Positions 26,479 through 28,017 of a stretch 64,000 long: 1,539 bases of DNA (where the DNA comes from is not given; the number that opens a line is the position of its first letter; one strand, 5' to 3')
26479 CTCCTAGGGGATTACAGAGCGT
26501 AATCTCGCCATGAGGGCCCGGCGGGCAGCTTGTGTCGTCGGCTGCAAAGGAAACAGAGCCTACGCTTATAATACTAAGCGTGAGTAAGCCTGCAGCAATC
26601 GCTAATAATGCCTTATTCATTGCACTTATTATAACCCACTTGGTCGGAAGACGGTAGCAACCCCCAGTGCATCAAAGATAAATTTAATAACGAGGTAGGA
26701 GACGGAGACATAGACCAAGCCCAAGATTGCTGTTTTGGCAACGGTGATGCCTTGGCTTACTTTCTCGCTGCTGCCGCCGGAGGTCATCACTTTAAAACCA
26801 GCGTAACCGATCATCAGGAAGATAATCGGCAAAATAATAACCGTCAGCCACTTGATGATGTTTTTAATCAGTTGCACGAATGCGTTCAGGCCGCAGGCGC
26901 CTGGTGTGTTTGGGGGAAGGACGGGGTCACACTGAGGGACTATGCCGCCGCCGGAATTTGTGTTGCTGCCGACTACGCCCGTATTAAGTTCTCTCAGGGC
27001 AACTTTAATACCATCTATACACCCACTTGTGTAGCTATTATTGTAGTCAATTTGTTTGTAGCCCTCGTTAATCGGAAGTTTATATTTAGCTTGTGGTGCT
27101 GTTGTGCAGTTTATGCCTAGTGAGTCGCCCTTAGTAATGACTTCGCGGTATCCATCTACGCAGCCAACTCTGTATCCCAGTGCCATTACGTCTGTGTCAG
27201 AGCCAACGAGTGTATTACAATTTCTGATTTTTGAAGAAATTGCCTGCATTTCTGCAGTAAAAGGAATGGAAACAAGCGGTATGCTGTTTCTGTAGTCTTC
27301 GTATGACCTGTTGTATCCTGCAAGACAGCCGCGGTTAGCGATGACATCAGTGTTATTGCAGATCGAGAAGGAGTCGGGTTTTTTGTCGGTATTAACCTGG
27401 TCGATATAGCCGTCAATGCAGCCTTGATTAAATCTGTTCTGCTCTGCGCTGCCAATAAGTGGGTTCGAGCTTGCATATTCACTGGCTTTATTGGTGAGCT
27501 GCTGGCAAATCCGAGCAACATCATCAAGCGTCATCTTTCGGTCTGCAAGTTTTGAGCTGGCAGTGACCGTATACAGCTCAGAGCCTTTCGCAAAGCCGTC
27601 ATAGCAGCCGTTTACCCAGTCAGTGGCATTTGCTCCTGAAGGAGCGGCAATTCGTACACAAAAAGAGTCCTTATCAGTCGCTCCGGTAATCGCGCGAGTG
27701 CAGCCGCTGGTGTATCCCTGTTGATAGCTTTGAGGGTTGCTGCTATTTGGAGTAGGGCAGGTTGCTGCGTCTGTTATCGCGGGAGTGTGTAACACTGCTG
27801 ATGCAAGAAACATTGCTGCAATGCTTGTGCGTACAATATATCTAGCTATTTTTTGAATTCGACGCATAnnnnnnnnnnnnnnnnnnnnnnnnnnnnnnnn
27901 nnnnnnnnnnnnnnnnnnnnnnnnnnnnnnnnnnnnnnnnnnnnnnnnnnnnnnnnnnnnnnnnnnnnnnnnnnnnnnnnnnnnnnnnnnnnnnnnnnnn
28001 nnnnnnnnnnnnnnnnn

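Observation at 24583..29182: Six-gene minus-strand operon of T4SS-pilin-like paralogs ending with an orphan SBP-like protein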

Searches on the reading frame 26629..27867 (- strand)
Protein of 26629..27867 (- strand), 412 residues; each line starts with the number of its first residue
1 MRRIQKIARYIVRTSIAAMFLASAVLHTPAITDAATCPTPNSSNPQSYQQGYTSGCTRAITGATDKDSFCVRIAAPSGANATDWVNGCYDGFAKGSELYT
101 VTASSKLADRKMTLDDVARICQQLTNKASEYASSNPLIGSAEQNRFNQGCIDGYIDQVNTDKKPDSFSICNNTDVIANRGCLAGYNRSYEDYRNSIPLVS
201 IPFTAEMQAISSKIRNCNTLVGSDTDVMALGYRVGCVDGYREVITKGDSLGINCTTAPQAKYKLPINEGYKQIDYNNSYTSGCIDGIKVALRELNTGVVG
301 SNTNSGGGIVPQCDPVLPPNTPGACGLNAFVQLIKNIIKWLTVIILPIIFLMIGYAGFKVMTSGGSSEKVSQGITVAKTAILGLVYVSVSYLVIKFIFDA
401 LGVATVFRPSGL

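Call 3: search_protein_families(library=pfam, proteins=[window:26629-27867:-], max_evalue=1)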
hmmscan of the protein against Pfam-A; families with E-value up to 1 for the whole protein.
window:26629-27867:- (412 aa): 2 families
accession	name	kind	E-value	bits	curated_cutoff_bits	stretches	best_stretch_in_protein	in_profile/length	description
PF18895.5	T4SS_pilin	-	3.9e-06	27.3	26.6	1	329-396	4-70/71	Type IV secretion system pilin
PF03073.20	TspO_MBR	-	0.11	12.7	24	1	339-406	36-99/145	TspO/MBR family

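Call 4: search_protein_families(library=ncbifam, proteins=[window:26629-27867:-], max_evalue=1)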
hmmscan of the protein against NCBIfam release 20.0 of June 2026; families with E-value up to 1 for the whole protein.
window:26629-27867:- (412 aa): 2 families
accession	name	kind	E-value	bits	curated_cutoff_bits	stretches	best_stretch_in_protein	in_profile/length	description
NF045849.1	ICE_MMCAP2_0565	equivalog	0.048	13.4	40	1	329-399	8-78/80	Mbov_0395 family pilin-like conjugal transfer protein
NF005635.0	PRK07394.1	equivalog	0.065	12.5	287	1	342-410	97-166/348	hypothetical protein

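Call 53: find_homologous_proteins(query=window:26629-27867:-, max_evalue=0.001)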
Query window:26629-27867:- (412 aa): 1 proteins with E <= 0.001 among 4976 candidates.
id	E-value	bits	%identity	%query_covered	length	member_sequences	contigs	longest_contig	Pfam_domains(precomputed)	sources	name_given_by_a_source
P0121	2.9e-274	927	100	100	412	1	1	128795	PF18895.6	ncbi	-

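Call 59: predict_structure(protein=window:26629-27867:-)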
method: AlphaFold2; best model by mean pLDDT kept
length: 412 residues; sequences in the alignment: 1
mean_pLDDT: 43.6   pTM: 0.28
mean pLDDT of the five models: 43.6, 41.5, 40.4, 37.7, 34.1
residues with pLDDT >= 90: 2; 70-90: 67; 50-70: 30; < 50: 313
segments of 3 or more residues with pLDDT < 50: 21-325, 406-412
pLDDT, mean of each block of 10 residues (from residue 1): 59 60 39 30 32 34 30 34 41 33 28 38 41 36 38 41 34 30 26 25 26 26 25 28 34 32 32 34 39 35 33 41 51 74 82 87 83 86 86 76 50 36
secondary structure, 60 per line:
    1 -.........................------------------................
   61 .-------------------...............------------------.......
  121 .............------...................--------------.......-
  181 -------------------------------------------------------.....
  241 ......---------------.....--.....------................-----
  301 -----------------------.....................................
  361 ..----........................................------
elements in order: H2-26 H45-61 H81-95 H114-133 H140-158 H173-179 H236-246 E262-266 E269-273 H280-295 H324-362 H367-406

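Call 64: search_protein_representatives(protein=window:26629-27867:-)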
Query: 412 residues. Proteins with E-value up to 0.001 (for the whole library): 2040; up to 1e-10: 72; up to 1e-30: 10. The best 150 are listed.
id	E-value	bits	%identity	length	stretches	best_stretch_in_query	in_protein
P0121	9.2e-275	927.3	100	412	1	1-412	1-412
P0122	4.9e-75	269.7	43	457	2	15-325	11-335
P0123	5.7e-42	160.8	32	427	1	17-404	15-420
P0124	4.7e-38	147.9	34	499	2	116-409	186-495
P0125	8.5e-36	140.5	37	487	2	297-412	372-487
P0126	6.7e-35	137.6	32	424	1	41-400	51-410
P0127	7.5e-34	134.1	33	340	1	55-405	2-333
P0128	4.6e-32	128.2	40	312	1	169-406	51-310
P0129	4.0e-31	125.1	58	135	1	308-412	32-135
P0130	8.0e-31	124.1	30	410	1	46-404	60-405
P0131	1.2e-29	120.3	30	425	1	48-411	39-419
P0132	3.7e-29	118.6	44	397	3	273-405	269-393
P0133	8.6e-27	110.9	58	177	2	323-412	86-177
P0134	2.6e-24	102.7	52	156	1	304-412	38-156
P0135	2.8e-24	102.6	52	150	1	307-412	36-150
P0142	3.2e-19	86.0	30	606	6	321-410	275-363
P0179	1.3e-11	60.9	40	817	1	307-403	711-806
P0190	4.1e-11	59.2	36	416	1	305-407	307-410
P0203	6.4e-10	55.3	35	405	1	299-407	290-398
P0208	9.1e-10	54.8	38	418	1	312-403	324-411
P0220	2.1e-09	53.6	37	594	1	307-403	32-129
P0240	4.4e-09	52.6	38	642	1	323-408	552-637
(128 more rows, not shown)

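Call 66: search_protein_families(library=pfam, proteins=[P0122, P0124, P0125, P0142, P0179, P0240, P0190, P0203, P0220, P0208], max_evalue=0.01)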
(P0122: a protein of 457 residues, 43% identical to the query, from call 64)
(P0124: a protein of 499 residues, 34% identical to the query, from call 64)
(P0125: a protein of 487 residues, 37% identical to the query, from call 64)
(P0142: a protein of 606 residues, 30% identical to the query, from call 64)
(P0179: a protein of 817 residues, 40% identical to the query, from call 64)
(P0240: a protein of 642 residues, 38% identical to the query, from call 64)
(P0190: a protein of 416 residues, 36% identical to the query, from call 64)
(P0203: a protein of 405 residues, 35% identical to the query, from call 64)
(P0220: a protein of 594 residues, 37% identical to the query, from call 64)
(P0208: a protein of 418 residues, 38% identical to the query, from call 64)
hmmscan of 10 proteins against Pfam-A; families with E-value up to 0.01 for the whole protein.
P0122 (457 aa): 1 family
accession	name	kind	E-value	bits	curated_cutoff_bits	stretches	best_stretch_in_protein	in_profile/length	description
PF18895.5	T4SS_pilin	-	1.1e-06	29.1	26.6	1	372-442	2-71/71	Type IV secretion system pilin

P0124 (499 aa): 1 family
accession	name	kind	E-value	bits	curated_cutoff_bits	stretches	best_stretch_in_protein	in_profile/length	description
PF18895.5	T4SS_pilin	-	3.7e-05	24.2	26.6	1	418-483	7-71/71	Type IV secretion system pilin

P0125 (487 aa): 1 family
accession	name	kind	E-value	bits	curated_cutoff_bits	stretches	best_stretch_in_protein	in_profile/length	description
PF18895.5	T4SS_pilin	-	6.9e-08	32.9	26.6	1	405-472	5-71/71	Type IV secretion system pilin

P0142 (606 aa): 2 families
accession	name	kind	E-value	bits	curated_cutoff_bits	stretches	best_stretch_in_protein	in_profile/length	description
PF18895.5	T4SS_pilin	-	2.4e-47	159.3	26.6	7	285-344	6-64/71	Type IV secretion system pilin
PF04956.18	TrbC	-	1e-14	54.9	27.9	2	9-105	16-96/98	TrbC/VIRB2 pilin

P0179 (817 aa): 1 family
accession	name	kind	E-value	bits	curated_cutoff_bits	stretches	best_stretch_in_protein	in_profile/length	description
PF18895.5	T4SS_pilin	-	3.4e-12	46.7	26.6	1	736-800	7-71/71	Type IV secretion system pilin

P0240 (642 aa): 1 family
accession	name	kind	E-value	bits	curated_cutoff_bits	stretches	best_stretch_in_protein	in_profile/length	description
PF18895.5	T4SS_pilin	-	3.8e-12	46.5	26.6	1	561-626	7-71/71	Type IV secretion system pilin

P0190 (416 aa): 2 families
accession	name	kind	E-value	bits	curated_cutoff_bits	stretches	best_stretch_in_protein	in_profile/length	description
PF18895.5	T4SS_pilin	-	1.8e-14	54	26.6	1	334-400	6-71/71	Type IV secretion system pilin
PF04956.18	TrbC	-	0.0044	17.6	27.9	1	333-400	37-98/98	TrbC/VIRB2 pilin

P0203 (405 aa): 3 families
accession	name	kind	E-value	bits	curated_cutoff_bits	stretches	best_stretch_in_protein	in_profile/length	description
PF18895.5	T4SS_pilin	-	4.8e-13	49.4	26.6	1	324-388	8-71/71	Type IV secretion system pilin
PF23396.1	DUF7103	-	3.3e-05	24.4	27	1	326-378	24-76/159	Family of unknown function (DUF7103)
PF04956.18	TrbC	-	0.0008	20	27.9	0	321-386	37-96/98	TrbC/VIRB2 pilin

P0220 (594 aa): 2 families
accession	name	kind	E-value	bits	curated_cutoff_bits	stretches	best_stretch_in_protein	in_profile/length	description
PF18895.5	T4SS_pilin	-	1.3e-10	41.6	26.6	1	66-123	15-71/71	Type IV secretion system pilin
PF04956.18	TrbC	-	0.0056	17.3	27.9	0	53-123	35-98/98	TrbC/VIRB2 pilin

P0208 (418 aa): 2 families
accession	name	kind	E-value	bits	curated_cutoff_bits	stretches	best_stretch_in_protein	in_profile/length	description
PF18895.5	T4SS_pilin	-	1.3e-08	35.2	26.6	1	340-405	8-71/71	Type IV secretion system pilin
PF12271.14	Chs7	-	0.0079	16.1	25.1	0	359-407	90-138/287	Chitin synthase export chaperone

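Call 78: find_encoding_contigs(protein=P0129, flank=8000, max_places=2)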
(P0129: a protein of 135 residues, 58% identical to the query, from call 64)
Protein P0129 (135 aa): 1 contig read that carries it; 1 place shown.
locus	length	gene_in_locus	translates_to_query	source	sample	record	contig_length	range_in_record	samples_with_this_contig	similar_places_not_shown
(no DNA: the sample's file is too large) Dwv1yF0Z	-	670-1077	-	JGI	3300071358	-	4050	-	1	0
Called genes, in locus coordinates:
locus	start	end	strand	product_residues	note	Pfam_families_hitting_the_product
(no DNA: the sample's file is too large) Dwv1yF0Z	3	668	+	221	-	?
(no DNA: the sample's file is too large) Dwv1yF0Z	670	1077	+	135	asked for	PF18895:T4SS_pilin (weak)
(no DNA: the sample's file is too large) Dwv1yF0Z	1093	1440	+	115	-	PF18895:T4SS_pilin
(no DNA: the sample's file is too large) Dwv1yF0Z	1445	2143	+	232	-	PF18895:T4SS_pilin (weak)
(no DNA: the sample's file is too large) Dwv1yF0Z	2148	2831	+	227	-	PF18895:T4SS_pilin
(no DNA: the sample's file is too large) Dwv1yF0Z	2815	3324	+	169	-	-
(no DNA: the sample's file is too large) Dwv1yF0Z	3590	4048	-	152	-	?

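Call 79: search_protein_families(library=phrogs, proteins=[window:26629-27867:-], max_evalue=0.01)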
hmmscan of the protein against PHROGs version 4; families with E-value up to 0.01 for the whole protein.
window:26629-27867:- (412 aa): 0 families

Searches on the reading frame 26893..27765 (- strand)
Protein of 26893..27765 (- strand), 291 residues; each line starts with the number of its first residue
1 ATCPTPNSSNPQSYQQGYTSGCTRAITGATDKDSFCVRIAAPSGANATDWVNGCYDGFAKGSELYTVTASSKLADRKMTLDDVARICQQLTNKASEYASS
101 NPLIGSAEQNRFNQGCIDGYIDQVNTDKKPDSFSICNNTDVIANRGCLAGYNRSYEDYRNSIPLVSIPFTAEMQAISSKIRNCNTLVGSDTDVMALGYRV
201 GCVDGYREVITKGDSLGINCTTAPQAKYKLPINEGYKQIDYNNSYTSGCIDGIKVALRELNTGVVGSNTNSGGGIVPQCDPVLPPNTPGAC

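Call 40: find_homologous_proteins(query=window:26893-27765:-, max_evalue=0.001)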
Query seq(291 aa) (291 aa): 1 proteins with E <= 0.001 among 1038 candidates.
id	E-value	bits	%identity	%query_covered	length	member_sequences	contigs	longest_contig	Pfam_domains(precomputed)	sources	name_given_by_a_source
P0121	1.6e-193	660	100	100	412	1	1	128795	PF18895.6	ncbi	-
